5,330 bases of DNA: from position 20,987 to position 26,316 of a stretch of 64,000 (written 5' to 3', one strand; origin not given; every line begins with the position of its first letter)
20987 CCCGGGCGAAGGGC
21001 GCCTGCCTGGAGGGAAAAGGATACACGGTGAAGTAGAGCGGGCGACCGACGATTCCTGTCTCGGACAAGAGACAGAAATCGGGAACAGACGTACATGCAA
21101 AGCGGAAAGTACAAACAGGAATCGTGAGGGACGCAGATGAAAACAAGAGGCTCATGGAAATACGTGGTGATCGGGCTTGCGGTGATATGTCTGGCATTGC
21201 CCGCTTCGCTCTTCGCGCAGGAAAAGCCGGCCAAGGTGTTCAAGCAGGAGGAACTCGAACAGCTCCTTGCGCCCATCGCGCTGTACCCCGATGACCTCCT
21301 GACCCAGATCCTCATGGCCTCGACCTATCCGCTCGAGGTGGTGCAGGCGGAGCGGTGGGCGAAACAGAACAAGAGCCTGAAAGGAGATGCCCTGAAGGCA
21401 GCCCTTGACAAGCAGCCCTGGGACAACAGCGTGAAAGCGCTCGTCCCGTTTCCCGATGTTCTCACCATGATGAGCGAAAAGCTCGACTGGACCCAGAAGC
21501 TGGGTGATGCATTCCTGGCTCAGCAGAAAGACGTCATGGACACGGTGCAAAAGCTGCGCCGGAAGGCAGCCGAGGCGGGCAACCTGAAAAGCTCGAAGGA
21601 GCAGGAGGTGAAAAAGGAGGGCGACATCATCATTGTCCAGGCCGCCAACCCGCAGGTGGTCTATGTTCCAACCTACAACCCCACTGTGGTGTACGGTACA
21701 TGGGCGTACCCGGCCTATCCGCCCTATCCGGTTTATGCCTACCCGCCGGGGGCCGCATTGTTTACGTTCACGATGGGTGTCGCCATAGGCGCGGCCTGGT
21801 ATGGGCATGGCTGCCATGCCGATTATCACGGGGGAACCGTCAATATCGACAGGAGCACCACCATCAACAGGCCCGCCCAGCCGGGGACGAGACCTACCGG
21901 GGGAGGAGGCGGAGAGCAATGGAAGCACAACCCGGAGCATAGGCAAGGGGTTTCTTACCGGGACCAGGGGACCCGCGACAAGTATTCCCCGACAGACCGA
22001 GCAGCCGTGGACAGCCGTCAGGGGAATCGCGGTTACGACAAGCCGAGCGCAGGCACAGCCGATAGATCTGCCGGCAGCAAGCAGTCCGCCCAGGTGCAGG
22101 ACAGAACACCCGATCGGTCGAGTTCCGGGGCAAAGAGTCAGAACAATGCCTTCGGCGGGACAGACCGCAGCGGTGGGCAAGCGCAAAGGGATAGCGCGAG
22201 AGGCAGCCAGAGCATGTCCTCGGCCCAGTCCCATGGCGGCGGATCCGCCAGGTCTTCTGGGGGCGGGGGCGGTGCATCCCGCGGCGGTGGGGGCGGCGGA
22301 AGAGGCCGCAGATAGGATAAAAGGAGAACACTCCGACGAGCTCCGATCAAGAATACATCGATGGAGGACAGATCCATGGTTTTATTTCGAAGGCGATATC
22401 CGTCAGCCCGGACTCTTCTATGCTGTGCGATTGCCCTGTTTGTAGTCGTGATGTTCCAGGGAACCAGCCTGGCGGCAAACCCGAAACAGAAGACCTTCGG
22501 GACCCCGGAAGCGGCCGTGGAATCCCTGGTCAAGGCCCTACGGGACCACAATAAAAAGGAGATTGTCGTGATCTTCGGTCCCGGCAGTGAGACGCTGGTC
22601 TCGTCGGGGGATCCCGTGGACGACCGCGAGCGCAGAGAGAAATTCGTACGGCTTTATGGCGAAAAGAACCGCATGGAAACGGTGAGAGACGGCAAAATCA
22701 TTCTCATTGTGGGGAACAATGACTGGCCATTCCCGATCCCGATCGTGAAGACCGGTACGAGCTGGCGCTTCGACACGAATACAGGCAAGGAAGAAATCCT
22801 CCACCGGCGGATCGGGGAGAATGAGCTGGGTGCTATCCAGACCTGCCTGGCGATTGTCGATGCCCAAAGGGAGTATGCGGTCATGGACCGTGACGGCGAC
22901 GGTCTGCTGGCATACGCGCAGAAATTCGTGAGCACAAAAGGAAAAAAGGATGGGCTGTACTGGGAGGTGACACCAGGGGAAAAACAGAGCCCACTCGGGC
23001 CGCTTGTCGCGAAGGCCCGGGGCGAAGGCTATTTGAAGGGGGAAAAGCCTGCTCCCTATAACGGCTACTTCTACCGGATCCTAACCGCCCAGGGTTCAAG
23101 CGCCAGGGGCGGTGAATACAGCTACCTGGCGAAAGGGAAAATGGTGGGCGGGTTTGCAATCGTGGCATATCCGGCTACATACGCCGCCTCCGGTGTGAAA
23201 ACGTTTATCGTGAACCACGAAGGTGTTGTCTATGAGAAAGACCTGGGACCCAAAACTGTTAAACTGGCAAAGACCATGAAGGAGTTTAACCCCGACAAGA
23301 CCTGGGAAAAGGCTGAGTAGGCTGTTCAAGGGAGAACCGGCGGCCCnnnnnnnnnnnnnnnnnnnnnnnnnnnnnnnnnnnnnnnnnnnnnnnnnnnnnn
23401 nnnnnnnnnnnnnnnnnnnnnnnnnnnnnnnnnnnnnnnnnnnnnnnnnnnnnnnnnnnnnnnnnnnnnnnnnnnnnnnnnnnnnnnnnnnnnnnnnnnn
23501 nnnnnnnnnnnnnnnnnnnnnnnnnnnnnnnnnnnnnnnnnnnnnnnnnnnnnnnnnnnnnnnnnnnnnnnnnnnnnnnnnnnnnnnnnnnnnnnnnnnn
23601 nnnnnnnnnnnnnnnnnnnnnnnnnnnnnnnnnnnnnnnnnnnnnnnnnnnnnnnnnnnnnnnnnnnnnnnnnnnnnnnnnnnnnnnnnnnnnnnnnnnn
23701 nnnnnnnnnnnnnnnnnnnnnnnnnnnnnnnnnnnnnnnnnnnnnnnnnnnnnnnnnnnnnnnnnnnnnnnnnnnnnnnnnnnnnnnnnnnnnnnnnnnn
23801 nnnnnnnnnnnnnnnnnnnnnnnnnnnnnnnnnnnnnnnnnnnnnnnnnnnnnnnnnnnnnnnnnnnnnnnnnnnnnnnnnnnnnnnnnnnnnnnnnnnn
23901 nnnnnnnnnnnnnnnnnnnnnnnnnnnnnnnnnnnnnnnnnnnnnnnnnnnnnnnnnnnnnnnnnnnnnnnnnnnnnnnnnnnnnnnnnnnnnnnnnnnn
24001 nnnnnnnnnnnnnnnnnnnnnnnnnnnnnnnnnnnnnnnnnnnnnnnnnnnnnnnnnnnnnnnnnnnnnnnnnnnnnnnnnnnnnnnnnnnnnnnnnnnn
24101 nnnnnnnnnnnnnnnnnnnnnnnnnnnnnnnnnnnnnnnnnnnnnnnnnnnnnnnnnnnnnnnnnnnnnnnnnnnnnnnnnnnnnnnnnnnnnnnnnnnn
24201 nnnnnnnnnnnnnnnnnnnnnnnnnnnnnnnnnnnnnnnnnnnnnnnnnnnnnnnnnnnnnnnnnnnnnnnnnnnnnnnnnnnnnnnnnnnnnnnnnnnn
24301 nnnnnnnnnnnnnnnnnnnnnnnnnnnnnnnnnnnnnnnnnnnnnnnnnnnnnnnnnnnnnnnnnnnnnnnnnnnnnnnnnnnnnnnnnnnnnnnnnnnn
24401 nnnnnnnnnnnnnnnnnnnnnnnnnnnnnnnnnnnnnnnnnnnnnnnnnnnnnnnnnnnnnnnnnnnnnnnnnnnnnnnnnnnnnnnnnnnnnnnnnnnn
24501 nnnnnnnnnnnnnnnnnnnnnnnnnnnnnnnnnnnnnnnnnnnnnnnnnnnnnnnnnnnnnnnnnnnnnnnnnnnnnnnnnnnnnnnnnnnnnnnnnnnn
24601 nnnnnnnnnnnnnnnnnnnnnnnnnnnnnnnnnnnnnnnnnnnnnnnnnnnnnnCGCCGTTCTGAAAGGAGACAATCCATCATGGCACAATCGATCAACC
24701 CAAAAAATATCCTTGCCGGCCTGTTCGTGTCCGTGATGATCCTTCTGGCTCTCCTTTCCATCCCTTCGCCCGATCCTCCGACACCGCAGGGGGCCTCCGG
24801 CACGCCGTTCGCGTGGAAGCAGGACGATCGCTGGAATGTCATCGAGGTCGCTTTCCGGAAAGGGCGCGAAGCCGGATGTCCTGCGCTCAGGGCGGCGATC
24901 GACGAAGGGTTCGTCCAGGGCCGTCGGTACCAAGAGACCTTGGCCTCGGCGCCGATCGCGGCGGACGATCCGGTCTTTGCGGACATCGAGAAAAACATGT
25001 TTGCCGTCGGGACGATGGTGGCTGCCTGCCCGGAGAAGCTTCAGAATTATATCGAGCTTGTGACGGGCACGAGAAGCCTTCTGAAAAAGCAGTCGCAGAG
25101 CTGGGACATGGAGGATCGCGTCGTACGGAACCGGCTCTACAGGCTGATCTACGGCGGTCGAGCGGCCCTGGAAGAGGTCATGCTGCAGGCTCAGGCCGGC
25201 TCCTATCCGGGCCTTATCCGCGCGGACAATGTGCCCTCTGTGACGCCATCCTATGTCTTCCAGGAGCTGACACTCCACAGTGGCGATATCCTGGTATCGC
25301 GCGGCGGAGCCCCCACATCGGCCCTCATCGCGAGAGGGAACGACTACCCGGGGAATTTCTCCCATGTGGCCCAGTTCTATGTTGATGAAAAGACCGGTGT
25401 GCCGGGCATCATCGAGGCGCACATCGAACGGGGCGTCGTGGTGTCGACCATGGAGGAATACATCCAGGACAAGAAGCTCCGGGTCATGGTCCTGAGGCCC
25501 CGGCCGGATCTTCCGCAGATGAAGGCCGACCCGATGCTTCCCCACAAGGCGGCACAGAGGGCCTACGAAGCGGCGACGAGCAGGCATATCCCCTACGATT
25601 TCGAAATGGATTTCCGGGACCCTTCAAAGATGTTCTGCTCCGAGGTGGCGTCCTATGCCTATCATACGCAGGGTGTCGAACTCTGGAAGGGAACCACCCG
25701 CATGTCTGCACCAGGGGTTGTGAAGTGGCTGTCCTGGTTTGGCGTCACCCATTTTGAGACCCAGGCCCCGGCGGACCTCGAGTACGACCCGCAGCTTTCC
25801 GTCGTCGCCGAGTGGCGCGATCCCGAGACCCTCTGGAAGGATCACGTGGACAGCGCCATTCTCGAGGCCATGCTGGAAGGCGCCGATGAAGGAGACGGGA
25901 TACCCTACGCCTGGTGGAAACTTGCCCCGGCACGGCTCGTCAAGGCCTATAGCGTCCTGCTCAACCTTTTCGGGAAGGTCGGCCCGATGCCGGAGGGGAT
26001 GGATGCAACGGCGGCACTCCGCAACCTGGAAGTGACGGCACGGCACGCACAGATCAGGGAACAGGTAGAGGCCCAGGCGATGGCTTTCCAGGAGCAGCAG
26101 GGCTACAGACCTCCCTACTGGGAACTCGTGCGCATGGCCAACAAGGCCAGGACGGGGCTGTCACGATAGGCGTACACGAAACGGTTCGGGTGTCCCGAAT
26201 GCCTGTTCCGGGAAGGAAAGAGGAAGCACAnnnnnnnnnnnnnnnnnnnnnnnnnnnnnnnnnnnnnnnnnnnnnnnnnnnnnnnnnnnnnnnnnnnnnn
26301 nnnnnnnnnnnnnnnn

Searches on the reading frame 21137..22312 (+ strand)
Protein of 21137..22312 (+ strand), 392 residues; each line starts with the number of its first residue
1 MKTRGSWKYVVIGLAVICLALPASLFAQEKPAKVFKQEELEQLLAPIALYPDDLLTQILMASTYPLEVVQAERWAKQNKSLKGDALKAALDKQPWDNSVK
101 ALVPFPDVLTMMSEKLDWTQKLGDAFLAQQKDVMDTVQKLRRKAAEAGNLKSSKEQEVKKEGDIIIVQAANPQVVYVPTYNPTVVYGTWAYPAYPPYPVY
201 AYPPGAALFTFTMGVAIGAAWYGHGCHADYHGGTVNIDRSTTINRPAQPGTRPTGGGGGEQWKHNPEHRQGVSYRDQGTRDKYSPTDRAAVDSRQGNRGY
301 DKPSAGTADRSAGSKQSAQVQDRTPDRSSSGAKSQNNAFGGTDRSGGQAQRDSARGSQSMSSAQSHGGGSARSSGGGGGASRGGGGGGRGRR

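Call 48: search_protein_families(library=pfam, proteins=[window:21137-22312:+], max_evalue=0.00001)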
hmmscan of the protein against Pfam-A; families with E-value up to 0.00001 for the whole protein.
window:21137-22312:+ (392 aa): 1 family
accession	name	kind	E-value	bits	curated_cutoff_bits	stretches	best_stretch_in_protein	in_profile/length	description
PF11737.13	DUF3300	-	2e-87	292.9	25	1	36-264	1-227/227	Protein of unknown function (DUF3300)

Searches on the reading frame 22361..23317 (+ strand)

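Call 48: search_protein_families(library=pfam, proteins=[window:22361-23317:+], max_evalue=0.00001)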
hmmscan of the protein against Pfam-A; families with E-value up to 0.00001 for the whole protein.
window:22361-23317:+ (319 aa): 1 family
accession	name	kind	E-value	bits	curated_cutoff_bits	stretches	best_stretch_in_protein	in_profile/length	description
PF11453.13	DUF2950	-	4.2e-117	390.6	20.2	1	43-317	1-273/274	Protein of unknown function (DUF2950)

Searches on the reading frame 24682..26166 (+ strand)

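Call 48: search_protein_families(library=pfam, proteins=[window:24682-26166:+], max_evalue=0.00001)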
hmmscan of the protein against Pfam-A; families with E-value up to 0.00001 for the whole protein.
window:24682-26166:+ (495 aa): 1 family
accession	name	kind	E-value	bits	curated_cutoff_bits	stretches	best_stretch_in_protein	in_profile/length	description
PF05708.18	Peptidase_C92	-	8.4e-09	36.1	27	1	198-375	2-165/166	Permuted papain-like amidase enzyme, YaeF/YiiX, C92 family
